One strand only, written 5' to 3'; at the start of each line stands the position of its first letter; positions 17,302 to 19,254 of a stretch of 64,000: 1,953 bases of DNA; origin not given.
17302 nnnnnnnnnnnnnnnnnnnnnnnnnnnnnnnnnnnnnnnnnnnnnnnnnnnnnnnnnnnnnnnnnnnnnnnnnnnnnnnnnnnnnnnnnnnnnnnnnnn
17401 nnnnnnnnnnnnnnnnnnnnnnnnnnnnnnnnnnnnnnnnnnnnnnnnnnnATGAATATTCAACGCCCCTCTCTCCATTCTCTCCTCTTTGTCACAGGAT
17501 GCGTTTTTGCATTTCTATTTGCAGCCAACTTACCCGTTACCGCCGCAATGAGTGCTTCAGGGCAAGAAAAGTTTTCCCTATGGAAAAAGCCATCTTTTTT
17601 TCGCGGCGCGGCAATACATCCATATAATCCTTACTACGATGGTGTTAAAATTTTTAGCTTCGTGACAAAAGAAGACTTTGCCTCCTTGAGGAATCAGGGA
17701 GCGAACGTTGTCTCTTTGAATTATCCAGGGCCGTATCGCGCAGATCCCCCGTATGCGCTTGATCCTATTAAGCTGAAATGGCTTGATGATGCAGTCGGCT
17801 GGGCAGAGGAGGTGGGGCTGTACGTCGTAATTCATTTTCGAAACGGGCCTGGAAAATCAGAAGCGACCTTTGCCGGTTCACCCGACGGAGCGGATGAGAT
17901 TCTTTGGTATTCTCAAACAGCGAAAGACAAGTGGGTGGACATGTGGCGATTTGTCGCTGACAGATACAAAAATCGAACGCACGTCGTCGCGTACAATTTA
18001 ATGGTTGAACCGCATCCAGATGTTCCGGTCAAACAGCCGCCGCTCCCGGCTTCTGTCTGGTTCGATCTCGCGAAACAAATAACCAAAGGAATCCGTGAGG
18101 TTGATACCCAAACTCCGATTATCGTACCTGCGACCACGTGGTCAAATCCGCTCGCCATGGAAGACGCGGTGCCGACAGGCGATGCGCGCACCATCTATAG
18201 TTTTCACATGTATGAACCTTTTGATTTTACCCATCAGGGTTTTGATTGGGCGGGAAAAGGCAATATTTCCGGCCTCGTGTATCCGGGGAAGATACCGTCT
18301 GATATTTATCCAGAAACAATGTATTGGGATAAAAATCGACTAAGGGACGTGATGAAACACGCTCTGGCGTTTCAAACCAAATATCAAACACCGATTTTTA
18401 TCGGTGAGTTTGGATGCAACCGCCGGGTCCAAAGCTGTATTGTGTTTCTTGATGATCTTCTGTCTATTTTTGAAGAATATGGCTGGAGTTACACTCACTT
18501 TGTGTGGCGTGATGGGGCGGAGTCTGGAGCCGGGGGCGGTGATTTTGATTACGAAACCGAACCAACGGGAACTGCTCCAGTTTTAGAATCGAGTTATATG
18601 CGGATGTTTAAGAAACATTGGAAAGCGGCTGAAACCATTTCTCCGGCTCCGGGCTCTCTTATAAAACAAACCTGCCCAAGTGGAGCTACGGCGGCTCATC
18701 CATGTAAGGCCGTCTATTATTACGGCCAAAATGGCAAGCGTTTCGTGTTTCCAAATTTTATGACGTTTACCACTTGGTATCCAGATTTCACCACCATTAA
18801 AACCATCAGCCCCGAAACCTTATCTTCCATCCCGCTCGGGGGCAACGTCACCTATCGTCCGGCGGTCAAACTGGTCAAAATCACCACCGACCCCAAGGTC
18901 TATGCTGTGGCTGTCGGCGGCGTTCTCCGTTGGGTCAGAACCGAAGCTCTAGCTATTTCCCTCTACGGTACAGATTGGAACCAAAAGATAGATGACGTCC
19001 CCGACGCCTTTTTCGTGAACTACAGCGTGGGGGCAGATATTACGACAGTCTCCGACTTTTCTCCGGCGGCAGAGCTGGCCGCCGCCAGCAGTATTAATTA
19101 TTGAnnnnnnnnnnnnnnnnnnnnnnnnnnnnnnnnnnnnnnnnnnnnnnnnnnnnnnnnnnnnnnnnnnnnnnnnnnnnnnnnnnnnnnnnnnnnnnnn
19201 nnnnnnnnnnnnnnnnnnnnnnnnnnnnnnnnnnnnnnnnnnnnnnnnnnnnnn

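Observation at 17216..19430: Low-GC glycoside hydrolase family 5 cellulase island bracketed by 22-bp direct repeats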

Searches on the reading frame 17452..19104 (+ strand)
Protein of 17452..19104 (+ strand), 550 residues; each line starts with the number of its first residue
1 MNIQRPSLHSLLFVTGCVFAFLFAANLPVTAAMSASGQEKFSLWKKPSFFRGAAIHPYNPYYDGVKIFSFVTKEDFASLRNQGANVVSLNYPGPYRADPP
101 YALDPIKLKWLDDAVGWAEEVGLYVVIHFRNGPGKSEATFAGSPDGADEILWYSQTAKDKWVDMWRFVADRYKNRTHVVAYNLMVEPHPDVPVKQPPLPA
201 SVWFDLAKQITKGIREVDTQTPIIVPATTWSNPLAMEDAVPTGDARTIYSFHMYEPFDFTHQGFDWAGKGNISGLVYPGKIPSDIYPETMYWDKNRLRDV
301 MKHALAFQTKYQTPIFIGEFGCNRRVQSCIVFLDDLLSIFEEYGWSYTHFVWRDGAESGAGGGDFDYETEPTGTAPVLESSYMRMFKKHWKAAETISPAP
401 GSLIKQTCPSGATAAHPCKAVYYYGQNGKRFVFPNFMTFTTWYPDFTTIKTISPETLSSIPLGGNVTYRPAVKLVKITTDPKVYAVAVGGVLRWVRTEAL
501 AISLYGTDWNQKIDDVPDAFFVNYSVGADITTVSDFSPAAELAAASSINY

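Call 7: search_protein_families(library=pfam, proteins=[window:17452-19104:+], max_evalue=0.01)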
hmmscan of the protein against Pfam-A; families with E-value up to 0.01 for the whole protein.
window:17452-19104:+ (550 aa): 1 family
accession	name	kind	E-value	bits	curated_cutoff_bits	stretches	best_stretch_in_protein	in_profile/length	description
PF00150.24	Cellulase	-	4e-32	112.2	23.5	1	71-353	22-269/272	Cellulase (glycosyl hydrolase family 5)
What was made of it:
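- Checked: GH5 gene: the gene is 17452-19104 on the + strand, 550 aa, and matches Pfam PF00150 at 4e-32 (call 7).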

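Call 11: find_homologous_proteins(query=window:17452-19104:+)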
Query window:17452-19104:+ (550 aa): 963 proteins with E <= 0.001 among 8000 candidates; the best 120 are listed.
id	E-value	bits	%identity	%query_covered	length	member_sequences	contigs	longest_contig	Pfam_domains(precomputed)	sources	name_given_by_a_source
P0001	0.0e+0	1301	100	100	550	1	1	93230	PF00150.25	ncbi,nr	ncbi:glycoside hydrolase family 5 protein [Patescibacteria group bacterium]|nr:MAG: glycoside hydrol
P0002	2.7e-285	966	78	93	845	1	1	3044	PF00150.25,PF00331.27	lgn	-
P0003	2.9e-272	923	72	97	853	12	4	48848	PF00150.25,PF00331.27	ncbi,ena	-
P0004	1.1e-144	501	59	65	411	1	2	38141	PF00150.25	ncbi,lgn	-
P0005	2.2e-143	497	57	69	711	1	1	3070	PF00150.25,PF00331.27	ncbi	-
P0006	7.0e-140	485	57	67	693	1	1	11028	PF00150.25,PF00331.27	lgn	-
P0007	4.4e-136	473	56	67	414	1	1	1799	PF00150.25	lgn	-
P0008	1.4e-135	471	58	64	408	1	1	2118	PF00150.25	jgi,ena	-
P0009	1.6e-135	471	54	69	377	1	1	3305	PF00150.25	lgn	-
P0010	1.0e-132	462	59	62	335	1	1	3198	PF00150.25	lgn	-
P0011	1.6e-130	455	50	72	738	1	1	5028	PF00150.25,PF00331.27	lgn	-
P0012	2.0e-130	454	54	65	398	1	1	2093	PF00150.25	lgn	-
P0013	2.9e-129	450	61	58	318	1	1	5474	PF00150.25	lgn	-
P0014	1.8e-105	372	65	26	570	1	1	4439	PF00150.25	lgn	-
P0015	3.9e-104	367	62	27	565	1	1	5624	PF00150.25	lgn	-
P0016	1.7e-92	329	46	64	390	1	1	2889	PF00150.25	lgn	-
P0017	1.6e-91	326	46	64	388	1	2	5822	PF00150.25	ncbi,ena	-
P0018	1.8e-72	263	37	70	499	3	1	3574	PF00150.25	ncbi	-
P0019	1.3e-71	260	38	66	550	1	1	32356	PF00150.25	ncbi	-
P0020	4.8e-71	258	39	64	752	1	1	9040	PF00150.25,PF03537.20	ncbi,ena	-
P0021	1.1e-70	257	39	64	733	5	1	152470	PF00150.25,PF03537.20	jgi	jgi:cysteinyl-tRNA synthetase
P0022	2.3e-70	256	37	64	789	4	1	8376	PF00150.25,PF03537.20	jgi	jgi:cysteinyl-tRNA synthetase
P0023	4.7e-70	255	38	69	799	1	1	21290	PF00150.25,PF03537.20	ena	-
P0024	1.9e-69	253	36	66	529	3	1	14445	PF00150.25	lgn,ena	-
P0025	2.5e-69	253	38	64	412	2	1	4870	PF00150.25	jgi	jgi:hypothetical protein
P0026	2.6e-69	252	38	64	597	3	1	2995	PF00150.25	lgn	-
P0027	2.8e-69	252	36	67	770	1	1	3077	PF00150.25,PF03537.20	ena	-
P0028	1.0e-68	250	37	66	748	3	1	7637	PF00150.25,PF03537.20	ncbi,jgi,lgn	jgi:cysteinyl-tRNA synthetase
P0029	1.1e-68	250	37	67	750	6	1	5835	PF00150.25,PF03537.20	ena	-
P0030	1.2e-68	250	37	69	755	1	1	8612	PF00150.25,PF03537.20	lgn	-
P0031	1.8e-68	250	37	69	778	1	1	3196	PF00150.25,PF03537.20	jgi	-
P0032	1.0e-67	247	38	64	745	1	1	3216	PF00150.25,PF03537.20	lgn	-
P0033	1.3e-66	244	36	69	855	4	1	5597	PF00150.25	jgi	jgi:hypothetical protein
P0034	1.3e-66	244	39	64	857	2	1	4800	PF00150.25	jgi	jgi:hypothetical protein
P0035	1.3e-66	244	35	70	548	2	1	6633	PF00150.25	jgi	jgi:hypothetical protein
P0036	1.4e-66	243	38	65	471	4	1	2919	PF00150.25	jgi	jgi:hypothetical protein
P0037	1.5e-66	243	37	68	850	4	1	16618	PF00150.25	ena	-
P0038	1.9e-66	243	38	64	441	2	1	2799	PF00150.25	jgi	jgi:hypothetical protein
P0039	2.6e-66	243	36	69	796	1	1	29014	PF00150.25,PF03537.20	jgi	jgi:cysteinyl-tRNA synthetase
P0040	4.6e-66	242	38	65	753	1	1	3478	PF00150.25,PF03537.20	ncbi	-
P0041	5.6e-66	241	38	64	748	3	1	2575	PF00150.25,PF03537.20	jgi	jgi:cysteinyl-tRNA synthetase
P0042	7.2e-65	238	35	66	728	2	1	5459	PF00150.25,PF03537.20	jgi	-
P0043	8.0e-65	238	38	65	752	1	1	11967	PF00150.25,PF03537.20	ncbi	-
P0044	8.6e-65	238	39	58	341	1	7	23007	PF00150.25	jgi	jgi:aryl-phospho-beta-D-glucosidase BglC (GH1 family)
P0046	1.8e-64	237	37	64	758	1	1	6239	PF00150.25,PF03537.20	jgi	jgi:cysteinyl-tRNA synthetase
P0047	2.1e-64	236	36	71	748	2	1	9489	PF00150.25,PF03537.20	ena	-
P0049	1.1e-63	234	39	58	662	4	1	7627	PF00150.25,PF03537.20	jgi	jgi:cysteinyl-tRNA synthetase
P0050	2.7e-63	233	37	65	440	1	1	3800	PF00150.25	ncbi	-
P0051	9.6e-63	231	39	58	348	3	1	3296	PF00150.25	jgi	jgi:hypothetical protein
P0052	1.0e-62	231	36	64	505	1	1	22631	PF00150.25,PF13205.13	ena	-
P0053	5.8e-62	228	75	26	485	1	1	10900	PF00331.27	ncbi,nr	ncbi:hypothetical protein EPN90_02145 [Patescibacteria group bacterium]|nr:MAG: hypothetical protein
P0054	1.4e-61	227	44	49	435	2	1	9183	PF00150.25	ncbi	-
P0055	2.0e-61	226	33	70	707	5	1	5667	PF00150.25,PF03537.20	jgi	jgi:cysteinyl-tRNA synthetase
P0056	4.9e-61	225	33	70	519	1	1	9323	PF00150.25,PF13205.13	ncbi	-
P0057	6.8e-61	225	36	64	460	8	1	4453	PF00150.25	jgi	jgi:aryl-phospho-beta-D-glucosidase BglC (GH1 family)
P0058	1.7e-60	223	35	67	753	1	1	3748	PF00150.25,PF03537.20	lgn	-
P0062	3.2e-57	213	34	69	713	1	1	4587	PF00150.25,PF03537.20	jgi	jgi:cysteinyl-tRNA synthetase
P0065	2.6e-55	206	67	26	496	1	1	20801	PF00331.27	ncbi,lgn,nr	ncbi:hypothetical protein EPN90_02900 [Patescibacteria group bacterium]|nr:MAG: hypothetical protein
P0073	7.6e-53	198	38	59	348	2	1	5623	PF00150.25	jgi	jgi:endoglucanase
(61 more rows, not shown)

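Call 13: find_encoding_contigs(protein=P0001, flank=10000, max_places=4)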
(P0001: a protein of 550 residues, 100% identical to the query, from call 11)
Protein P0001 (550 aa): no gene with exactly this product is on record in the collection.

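Call 14: find_encoding_contigs(protein=P0003, flank=10000, max_places=6)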
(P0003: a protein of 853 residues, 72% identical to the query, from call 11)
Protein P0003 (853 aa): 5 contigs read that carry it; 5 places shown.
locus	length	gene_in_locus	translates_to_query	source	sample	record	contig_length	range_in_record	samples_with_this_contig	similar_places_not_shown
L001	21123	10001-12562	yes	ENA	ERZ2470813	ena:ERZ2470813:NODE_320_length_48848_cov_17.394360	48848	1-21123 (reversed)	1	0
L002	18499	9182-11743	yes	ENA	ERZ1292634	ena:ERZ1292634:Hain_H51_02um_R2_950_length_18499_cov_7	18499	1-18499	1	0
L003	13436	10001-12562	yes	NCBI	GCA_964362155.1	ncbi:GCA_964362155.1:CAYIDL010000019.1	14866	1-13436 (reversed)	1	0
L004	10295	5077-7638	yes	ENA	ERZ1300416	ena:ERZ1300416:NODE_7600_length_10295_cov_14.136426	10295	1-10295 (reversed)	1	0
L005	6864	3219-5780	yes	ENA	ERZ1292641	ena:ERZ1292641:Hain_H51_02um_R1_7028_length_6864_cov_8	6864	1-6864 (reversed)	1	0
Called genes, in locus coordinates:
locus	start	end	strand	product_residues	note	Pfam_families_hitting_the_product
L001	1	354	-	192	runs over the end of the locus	PF13238:AAA_18 (weak)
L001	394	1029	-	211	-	PF01712:dNK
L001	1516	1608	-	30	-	-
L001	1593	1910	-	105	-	PF03819:MazG (faint)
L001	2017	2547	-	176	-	PF04229:GrpB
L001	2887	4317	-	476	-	PF13173:AAA_14, PF13635:DUF4143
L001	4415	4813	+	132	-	-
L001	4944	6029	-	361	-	PF23988:DUF7309, PF22007:DUF6930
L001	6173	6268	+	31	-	-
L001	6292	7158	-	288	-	PF02498:Bro-N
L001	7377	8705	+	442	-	PF13660:DUF4147, PF05161:MOFRL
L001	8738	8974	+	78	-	PF15919:HicB_lk_antitox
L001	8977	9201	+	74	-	PF07927:HicA_toxin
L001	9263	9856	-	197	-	-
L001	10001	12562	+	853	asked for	PF00150:Cellulase, PF00331:Glyco_hydro_10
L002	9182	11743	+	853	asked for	PF00150:Cellulase, PF00331:Glyco_hydro_10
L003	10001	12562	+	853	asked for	PF00150:Cellulase, PF00331:Glyco_hydro_10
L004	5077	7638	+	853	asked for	PF00150:Cellulase, PF00331:Glyco_hydro_10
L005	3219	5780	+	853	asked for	PF00150:Cellulase, PF00331:Glyco_hydro_10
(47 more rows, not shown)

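Call 16: find_encoding_contigs(protein=P0002, flank=10000, max_places=4)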
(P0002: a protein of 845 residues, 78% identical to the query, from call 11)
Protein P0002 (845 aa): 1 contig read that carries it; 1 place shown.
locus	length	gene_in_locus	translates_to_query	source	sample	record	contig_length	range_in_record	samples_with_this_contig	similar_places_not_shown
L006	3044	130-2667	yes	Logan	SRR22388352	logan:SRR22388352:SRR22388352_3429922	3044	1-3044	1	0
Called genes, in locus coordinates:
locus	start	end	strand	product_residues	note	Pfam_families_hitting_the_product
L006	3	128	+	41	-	?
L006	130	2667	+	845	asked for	PF00150:Cellulase, PF00331:Glyco_hydro_10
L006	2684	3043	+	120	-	?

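Call 17: find_encoding_contigs(protein=P0004, flank=10000, max_places=4)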
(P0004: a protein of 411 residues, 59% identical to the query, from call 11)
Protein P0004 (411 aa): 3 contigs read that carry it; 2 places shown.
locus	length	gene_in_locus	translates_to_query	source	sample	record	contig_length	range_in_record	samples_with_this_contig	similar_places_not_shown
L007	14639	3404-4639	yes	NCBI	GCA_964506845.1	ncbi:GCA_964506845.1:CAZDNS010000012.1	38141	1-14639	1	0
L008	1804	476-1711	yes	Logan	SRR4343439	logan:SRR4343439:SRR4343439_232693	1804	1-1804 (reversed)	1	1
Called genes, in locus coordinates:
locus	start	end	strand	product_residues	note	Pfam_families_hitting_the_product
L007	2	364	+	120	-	?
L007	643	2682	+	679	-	PF02156:Glyco_hydro_26, PF00331:Glyco_hydro_10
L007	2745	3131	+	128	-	-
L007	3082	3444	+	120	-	-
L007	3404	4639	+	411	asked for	PF00150:Cellulase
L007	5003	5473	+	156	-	-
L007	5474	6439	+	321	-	-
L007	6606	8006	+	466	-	PF00884:Sulfatase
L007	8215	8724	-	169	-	PF00872:Transposase_mut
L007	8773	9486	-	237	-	PF00872:Transposase_mut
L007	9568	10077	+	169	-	-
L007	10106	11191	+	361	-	PF00224:PK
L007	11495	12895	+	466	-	PF01171:ATP_bind_3, PF11734:TilS_C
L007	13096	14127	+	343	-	PF01628:HrcA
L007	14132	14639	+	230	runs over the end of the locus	PF01025:GrpE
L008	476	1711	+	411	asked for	PF00150:Cellulase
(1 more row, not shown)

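Call 23: search_protein_families(library=pfam, proteins=[P0003, P0053], max_evalue=1)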
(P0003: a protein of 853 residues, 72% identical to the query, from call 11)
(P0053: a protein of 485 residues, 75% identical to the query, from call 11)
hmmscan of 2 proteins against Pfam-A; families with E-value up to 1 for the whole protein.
P0003 (853 aa): 2 families
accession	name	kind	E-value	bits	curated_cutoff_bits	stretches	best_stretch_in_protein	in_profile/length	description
PF00331.26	Glyco_hydro_10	-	6.4e-75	252.7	22.1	1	548-850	1-310/311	Glycosyl hydrolase family 10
PF00150.24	Cellulase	-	1.4e-31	110.5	23.5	1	63-344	22-268/272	Cellulase (glycosyl hydrolase family 5)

P0053 (485 aa): 1 family
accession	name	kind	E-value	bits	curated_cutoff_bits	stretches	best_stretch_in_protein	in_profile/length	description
PF00331.26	Glyco_hydro_10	-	6.3e-73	246.1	22.1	1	177-482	2-310/311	Glycosyl hydrolase family 10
